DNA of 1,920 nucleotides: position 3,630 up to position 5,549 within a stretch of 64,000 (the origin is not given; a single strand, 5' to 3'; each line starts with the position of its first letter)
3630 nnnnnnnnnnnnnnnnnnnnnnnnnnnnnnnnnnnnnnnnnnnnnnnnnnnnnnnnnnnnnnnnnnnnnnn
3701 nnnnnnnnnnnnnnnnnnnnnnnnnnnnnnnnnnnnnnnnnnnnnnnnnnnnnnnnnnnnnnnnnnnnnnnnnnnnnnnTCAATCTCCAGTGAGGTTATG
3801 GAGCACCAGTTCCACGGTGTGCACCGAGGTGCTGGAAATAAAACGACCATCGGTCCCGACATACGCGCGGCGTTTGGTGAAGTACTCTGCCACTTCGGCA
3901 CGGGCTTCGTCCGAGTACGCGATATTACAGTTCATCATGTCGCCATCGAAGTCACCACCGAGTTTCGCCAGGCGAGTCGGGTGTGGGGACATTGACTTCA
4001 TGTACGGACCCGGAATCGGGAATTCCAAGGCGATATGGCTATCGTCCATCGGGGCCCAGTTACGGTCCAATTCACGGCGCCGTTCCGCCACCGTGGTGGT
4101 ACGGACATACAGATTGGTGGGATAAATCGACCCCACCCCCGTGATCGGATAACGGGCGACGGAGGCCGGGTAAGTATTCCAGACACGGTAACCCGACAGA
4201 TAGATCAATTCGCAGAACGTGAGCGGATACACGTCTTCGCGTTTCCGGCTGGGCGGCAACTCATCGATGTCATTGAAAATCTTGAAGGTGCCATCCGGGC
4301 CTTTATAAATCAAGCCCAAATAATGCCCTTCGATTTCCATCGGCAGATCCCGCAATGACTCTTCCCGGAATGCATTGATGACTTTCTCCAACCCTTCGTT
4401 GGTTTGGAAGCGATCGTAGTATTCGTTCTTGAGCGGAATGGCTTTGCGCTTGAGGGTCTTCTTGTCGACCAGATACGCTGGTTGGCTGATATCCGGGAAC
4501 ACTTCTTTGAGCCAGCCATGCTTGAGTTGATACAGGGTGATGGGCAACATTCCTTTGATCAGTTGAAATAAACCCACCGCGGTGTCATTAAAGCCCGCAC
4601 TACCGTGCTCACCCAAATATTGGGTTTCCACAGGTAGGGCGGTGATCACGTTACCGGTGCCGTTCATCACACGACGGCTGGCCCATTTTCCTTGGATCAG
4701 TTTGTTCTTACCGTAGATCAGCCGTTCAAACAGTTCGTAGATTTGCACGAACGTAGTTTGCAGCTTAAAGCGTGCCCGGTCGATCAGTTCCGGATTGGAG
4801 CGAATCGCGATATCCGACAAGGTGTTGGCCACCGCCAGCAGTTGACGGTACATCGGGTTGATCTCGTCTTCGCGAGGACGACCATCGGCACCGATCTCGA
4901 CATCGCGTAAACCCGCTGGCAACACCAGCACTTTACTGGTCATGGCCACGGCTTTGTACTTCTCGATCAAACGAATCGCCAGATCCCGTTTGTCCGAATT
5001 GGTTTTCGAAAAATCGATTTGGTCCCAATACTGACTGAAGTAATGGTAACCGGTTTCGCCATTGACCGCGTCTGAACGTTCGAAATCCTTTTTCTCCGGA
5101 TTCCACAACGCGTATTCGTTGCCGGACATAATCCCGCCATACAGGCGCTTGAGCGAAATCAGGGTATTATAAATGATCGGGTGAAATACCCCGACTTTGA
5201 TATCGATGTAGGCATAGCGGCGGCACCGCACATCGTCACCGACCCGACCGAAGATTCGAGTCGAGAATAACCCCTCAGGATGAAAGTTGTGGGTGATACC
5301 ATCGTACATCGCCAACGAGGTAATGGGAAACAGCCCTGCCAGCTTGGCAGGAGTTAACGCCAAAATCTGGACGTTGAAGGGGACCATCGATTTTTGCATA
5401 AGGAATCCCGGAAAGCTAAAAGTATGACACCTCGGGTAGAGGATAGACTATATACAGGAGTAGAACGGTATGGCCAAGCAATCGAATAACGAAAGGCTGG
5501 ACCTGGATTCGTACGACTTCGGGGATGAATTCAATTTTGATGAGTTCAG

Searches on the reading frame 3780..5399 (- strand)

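Call 31: search_protein_families(library=pfam, proteins=[window:3780-5399:-], max_evalue=0.01)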
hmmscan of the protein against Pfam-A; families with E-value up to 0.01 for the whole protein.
window:3780-5399:- (539 aa): 1 family
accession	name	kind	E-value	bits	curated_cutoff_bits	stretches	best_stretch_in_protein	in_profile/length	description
PF00623.25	RNA_pol_Rpb1_2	-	0.0056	17.4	25.3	1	482-505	139-162/166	RNA polymerase Rpb1, domain 2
